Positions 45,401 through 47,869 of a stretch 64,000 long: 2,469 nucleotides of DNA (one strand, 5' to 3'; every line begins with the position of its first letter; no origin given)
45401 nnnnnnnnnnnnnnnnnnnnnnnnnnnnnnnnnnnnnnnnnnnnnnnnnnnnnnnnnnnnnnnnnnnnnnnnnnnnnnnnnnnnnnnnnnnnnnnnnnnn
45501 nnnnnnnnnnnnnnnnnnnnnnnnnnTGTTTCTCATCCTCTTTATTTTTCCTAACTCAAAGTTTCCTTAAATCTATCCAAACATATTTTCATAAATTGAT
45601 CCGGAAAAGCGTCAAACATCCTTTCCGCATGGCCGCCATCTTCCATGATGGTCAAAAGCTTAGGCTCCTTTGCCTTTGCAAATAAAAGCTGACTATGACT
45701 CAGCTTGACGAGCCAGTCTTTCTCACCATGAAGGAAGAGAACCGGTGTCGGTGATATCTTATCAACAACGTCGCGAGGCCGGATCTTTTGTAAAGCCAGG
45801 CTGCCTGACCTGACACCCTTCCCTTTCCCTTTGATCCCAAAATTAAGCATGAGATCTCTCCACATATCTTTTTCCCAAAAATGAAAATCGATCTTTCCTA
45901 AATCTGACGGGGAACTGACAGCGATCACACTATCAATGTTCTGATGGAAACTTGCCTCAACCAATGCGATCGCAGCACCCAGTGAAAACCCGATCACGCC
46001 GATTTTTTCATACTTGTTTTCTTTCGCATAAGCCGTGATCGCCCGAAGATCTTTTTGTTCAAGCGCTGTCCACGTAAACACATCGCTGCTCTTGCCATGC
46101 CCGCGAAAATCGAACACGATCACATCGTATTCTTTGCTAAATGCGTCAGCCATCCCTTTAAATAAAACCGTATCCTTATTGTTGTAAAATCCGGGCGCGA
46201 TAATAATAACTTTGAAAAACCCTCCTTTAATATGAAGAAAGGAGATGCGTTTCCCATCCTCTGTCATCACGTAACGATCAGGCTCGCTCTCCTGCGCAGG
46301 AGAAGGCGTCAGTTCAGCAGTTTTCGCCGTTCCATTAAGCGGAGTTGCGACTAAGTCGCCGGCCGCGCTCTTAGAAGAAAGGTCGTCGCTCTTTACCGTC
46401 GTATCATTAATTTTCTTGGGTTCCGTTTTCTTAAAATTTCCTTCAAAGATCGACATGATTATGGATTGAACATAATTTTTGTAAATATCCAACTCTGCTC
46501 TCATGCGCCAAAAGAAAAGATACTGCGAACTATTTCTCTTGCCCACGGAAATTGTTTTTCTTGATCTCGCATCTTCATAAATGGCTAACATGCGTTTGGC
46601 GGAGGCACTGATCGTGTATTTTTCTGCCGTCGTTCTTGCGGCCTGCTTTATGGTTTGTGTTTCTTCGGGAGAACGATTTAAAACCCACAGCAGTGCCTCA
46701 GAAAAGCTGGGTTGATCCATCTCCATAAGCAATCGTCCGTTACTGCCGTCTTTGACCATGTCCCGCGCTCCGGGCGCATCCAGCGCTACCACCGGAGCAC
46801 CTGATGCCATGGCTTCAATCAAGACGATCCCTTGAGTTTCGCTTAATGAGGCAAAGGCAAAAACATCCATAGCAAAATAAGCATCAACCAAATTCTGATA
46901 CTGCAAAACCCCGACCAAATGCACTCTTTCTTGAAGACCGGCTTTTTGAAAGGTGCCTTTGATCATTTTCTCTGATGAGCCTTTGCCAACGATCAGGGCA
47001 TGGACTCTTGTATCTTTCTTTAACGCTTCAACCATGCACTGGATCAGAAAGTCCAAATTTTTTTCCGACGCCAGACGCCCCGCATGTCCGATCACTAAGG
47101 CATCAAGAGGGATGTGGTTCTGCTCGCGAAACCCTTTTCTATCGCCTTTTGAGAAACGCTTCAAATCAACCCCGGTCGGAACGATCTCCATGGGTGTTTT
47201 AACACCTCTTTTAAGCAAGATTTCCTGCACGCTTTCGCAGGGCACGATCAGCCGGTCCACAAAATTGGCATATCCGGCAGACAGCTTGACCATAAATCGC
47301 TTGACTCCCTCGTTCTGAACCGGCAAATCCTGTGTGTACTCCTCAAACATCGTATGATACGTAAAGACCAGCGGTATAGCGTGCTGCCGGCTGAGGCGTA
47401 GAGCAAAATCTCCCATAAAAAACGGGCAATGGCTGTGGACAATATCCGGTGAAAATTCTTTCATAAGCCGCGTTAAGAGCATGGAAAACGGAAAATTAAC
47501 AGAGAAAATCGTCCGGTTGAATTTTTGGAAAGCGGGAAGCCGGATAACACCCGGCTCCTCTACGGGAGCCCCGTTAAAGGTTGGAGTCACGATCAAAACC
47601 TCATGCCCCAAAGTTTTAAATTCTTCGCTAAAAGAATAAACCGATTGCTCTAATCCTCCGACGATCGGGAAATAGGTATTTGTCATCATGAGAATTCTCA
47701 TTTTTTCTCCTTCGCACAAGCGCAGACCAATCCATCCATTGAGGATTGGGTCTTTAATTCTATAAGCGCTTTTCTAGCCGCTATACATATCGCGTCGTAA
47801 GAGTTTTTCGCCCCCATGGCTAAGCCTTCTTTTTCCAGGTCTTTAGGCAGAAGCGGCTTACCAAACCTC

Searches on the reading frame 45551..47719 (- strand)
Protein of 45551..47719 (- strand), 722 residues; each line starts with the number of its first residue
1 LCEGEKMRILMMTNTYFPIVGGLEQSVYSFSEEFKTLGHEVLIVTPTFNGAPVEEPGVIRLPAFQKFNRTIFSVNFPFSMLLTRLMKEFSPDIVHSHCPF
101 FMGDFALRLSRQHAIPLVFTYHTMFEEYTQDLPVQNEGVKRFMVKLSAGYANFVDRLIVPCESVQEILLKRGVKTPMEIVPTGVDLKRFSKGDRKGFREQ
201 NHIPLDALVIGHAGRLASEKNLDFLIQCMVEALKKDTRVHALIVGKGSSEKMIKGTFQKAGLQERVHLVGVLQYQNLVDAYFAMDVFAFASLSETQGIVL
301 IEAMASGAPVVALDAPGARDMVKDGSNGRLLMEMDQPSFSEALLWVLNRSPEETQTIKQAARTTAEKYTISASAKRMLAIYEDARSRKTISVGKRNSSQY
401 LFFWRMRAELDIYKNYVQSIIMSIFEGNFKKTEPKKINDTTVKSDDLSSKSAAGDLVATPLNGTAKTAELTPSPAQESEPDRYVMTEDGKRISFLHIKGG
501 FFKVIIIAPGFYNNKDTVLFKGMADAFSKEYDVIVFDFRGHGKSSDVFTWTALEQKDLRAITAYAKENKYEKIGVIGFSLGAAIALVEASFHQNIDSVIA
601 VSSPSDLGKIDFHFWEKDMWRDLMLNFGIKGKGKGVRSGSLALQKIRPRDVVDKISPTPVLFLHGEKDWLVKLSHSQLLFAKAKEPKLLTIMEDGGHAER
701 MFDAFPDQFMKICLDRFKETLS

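Call 22: search_protein_families(library=pfam, proteins=[window:45551-47719:-], max_evalue=0.001)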
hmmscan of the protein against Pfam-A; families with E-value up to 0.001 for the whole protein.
window:45551-47719:- (722 aa): 13 families
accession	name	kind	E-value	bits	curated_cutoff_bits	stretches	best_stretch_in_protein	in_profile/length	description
PF13439.12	Glyco_transf_4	-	6.5e-36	124.3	28.5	1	20-188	1-170/170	Glycosyltransferase Family 4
PF00534.26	Glycos_transf_1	-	2.9e-32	112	26.4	1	194-361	2-170/172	Glycosyl transferases group 1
PF13692.12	Glyco_trans_1_4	-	1.1e-28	100.7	27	1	209-348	3-141/142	Glycosyl transferases group 1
PF00561.26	Abhydrolase_1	-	3.2e-18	66.7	25.8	1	504-608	2-110/245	alpha/beta hydrolase fold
PF13579.12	Glyco_trans_4_4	-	5e-18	66.4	29.7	1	21-183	1-158/158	Glycosyl transferase 4-like domain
PF12146.15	Hydrolase_4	-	4.6e-12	46.2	27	1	520-602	20-108/239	Serine aminopeptidase, S33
PF12697.13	Abhydrolase_6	-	6.5e-11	43.8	26.3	1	505-703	1-208/217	Alpha/beta hydrolase family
PF02129.25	Peptidase_S15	-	6.4e-07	29.8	23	1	527-608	48-133/262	X-Pro dipeptidyl-peptidase (S15 family)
PF20434.5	BD-FAE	-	2.8e-06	27.4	26.8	1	521-682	33-214/215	BD-FAE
PF03959.19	FSH1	-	5.6e-06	26.6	21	1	555-697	86-199/211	Serine hydrolase (FSH1)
PF13477.12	Glyco_trans_4_2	-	0.00012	22.7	23.4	1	30-146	16-127/139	Glycosyl transferase 4-like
PF08323.17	Glyco_transf_5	-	0.00028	21.1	22.7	0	8-54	1-49/239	Starch synthase catalytic domain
PF01738.24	DLH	-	0.00038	20.5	21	0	557-600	80-126/217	Dienelactone hydrolase family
